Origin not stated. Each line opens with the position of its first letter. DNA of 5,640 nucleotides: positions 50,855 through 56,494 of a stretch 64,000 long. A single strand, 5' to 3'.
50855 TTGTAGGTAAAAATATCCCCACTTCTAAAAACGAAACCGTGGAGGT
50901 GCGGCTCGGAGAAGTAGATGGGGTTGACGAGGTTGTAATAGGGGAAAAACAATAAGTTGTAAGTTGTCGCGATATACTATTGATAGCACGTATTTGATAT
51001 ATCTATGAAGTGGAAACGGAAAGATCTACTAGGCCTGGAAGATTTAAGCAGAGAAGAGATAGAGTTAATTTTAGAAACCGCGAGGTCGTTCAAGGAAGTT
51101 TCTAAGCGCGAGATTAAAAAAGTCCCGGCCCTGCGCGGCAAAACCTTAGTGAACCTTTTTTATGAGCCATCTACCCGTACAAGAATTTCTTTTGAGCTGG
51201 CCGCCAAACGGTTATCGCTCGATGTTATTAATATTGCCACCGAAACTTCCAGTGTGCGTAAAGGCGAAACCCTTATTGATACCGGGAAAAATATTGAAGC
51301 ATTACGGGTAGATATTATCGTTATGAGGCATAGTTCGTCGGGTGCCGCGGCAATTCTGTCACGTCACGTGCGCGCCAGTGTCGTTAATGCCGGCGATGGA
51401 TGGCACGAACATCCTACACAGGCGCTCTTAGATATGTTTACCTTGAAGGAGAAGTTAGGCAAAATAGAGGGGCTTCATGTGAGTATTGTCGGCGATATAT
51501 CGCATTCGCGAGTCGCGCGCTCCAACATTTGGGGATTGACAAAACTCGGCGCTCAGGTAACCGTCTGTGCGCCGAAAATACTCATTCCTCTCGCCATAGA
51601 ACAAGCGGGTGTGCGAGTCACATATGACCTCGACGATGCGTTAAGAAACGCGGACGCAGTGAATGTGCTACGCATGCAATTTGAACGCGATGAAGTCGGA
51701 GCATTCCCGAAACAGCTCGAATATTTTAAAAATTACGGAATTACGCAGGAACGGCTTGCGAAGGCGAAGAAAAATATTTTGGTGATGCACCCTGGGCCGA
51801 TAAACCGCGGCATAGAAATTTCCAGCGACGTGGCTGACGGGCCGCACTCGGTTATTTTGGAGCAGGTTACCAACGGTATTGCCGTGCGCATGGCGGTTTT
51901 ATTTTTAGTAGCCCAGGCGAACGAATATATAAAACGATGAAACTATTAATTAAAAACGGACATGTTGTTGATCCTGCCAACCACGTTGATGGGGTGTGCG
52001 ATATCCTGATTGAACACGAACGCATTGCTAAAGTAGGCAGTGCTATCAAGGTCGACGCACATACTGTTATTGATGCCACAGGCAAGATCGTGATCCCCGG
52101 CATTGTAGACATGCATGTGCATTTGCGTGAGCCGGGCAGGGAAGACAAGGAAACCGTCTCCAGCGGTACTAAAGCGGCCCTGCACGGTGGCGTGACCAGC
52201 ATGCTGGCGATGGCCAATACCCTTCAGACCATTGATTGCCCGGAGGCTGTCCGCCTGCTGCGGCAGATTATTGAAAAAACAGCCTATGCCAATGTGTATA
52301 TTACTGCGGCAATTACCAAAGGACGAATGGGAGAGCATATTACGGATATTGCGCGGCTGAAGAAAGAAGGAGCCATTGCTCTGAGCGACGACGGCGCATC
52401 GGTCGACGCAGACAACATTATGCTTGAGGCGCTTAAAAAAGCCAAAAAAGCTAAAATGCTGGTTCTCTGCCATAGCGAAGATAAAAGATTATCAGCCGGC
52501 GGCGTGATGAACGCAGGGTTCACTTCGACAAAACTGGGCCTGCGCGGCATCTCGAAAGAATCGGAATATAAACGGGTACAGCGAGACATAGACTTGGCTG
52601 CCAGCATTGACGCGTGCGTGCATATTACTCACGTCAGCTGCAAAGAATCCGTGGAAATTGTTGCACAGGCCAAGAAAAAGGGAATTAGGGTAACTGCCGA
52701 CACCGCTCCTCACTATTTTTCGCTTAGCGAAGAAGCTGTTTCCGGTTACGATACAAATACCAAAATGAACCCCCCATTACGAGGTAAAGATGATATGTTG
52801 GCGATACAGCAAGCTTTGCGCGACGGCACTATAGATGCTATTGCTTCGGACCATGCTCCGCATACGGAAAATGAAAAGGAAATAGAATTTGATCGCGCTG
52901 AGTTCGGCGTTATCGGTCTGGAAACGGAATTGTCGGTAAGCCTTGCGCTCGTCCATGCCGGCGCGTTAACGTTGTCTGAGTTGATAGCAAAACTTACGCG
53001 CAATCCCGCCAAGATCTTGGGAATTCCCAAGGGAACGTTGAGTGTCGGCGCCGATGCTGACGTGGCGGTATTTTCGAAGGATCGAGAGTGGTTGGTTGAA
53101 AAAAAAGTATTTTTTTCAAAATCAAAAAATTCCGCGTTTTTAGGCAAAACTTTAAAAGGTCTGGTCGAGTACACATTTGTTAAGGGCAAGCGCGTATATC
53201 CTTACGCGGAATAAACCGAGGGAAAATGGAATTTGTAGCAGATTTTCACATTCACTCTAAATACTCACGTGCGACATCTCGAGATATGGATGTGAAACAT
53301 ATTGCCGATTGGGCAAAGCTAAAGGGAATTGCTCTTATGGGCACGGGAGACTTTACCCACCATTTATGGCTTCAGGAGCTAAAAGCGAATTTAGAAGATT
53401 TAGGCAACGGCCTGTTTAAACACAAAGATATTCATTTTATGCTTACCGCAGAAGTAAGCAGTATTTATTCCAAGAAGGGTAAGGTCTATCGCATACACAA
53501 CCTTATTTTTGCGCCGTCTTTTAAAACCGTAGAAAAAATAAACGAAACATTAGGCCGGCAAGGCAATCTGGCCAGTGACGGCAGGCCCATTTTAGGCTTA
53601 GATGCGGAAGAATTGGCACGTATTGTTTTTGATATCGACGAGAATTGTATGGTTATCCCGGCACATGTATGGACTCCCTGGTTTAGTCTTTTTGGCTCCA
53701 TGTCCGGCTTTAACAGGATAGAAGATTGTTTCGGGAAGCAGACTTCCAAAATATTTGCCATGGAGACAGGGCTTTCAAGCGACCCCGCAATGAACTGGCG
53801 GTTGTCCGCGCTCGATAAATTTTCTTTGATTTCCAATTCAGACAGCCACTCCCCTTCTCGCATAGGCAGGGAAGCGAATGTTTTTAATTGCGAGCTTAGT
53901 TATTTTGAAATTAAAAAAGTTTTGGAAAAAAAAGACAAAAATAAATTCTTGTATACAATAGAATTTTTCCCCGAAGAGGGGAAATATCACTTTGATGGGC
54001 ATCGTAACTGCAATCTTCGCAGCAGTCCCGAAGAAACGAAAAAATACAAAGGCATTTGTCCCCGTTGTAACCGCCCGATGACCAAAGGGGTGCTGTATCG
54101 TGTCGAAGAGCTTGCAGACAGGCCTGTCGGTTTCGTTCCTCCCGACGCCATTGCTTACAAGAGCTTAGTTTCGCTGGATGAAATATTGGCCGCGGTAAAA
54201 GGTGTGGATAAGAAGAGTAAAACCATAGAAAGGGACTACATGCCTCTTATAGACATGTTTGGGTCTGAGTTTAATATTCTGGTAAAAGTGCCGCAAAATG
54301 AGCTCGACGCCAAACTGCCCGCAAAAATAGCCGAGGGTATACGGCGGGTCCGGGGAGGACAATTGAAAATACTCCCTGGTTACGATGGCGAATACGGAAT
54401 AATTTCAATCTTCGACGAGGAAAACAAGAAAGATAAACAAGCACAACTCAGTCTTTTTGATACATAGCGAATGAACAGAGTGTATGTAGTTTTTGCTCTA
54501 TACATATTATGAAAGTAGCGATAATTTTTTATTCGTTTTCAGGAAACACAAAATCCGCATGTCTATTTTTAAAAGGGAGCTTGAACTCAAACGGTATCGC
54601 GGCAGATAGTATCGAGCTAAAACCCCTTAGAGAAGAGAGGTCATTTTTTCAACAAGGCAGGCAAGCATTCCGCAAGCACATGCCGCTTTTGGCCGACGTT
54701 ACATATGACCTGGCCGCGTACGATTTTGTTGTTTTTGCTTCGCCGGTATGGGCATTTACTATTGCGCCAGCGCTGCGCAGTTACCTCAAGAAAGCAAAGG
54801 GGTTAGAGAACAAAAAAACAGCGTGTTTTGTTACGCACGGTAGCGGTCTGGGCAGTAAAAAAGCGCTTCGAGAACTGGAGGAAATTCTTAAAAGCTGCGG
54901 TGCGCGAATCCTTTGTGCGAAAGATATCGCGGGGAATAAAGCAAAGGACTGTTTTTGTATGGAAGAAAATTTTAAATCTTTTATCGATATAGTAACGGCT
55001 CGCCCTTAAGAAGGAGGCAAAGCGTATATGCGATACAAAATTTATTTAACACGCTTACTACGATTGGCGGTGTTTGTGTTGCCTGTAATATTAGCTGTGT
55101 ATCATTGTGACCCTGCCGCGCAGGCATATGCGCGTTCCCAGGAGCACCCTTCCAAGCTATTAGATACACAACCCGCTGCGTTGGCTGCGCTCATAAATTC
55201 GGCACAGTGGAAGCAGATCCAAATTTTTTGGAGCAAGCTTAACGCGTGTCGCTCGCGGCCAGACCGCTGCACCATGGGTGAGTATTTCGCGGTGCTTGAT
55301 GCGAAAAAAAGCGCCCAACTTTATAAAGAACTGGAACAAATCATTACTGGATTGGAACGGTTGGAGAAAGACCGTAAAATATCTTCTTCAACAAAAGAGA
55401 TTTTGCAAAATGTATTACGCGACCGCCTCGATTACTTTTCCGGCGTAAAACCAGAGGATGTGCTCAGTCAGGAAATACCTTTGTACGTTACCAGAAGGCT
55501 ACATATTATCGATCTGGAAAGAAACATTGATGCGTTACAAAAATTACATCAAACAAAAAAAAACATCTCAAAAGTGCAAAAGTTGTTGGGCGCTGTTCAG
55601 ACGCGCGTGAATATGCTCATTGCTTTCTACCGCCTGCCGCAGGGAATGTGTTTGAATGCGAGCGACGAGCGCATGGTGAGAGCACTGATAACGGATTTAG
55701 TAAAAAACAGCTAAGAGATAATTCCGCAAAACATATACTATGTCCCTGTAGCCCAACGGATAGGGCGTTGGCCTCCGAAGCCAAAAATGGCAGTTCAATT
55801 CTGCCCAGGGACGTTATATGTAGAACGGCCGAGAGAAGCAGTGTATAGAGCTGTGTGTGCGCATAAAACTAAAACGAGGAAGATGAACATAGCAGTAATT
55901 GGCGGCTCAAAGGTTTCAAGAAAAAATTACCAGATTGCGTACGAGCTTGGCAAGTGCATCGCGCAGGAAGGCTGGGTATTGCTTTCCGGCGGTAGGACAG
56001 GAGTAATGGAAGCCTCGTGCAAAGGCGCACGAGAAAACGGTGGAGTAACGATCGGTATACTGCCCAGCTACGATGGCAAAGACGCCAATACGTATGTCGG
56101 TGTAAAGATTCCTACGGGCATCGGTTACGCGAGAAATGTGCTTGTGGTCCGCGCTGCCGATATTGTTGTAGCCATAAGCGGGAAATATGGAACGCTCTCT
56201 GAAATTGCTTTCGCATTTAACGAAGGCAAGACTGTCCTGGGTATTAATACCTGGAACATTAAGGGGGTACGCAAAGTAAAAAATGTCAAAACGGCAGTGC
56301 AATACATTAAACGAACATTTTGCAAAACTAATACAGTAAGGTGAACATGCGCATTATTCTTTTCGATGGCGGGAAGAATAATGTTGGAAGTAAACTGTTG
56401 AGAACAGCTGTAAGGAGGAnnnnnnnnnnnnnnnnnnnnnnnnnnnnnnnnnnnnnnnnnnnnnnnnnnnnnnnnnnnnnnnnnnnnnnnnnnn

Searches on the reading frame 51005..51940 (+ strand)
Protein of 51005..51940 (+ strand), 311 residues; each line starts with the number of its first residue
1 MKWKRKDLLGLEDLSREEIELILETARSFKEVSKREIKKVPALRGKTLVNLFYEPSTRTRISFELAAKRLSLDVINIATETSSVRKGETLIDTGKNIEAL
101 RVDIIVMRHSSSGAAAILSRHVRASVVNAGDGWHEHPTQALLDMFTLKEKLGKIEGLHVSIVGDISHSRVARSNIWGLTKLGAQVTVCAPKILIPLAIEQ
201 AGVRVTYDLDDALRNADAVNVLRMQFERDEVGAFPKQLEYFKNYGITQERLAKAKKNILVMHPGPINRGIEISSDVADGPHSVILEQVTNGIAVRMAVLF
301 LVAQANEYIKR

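Call 55: search_protein_families(library=pfam, proteins=[window:51005-51940:+], max_evalue=1e-8)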
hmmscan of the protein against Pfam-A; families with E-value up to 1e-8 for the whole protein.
window:51005-51940:+ (311 aa): 2 families
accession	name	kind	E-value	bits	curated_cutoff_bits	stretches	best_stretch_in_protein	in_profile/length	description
PF02729.26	OTCace_N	-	2.2e-46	158.1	29.9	1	6-149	1-148/148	Aspartate/ornithine carbamoyltransferase, carbamoyl-P binding domain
PF00185.30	OTCace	-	2.4e-29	102.9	29.4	1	155-301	1-156/157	Aspartate/ornithine carbamoyltransferase, Asp/Orn binding domain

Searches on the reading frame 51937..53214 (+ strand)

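Call 85: search_protein_families(library=pfam, proteins=[window:51937-53214:+], max_evalue=0.000001)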
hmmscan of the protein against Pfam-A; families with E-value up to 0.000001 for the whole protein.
window:51937-53214:+ (425 aa): 3 families
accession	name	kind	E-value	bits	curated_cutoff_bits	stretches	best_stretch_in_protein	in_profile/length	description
PF01979.26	Amidohydro_1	-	2.7e-31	109.5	25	1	51-420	1-345/345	Amidohydrolase family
PF07969.17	Amidohydro_3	-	3.5e-17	63.5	29.7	1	343-421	406-472/472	Amidohydrolase family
PF12890.13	DHOase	-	9.1e-11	42.5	21.2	1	49-238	1-142/142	Dihydro-orotase-like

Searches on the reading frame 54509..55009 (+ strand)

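Call 85: search_protein_families(library=pfam, proteins=[window:54509-55009:+], max_evalue=0.000001)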
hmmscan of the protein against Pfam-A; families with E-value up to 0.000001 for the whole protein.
window:54509-55009:+ (166 aa): 1 family
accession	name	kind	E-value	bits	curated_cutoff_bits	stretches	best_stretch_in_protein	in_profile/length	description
PF03358.20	FMN_red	-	2.2e-09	37.5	24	1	1-135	1-140/152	NADPH-dependent FMN reductase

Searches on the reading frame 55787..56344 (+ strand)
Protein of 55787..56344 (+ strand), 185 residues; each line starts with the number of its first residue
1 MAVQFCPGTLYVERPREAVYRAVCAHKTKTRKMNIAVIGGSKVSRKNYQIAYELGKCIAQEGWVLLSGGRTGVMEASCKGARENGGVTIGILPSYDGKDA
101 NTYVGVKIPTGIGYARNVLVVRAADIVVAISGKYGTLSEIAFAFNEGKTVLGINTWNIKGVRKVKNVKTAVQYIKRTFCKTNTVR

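Call 85: search_protein_families(library=pfam, proteins=[window:55787-56344:+], max_evalue=0.000001)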
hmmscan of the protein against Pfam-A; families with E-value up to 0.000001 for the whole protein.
window:55787-56344:+ (185 aa): 2 families
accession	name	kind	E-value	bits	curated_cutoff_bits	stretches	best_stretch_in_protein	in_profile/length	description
PF18306.6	LDcluster4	-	3.4e-48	163.5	26.3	1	32-170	1-140/151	SLOG cluster4 family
PF02481.21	DNA_processg_A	-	3.5e-08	33.3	29.6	0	30-94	42-106/212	DNA recombination-mediator protein A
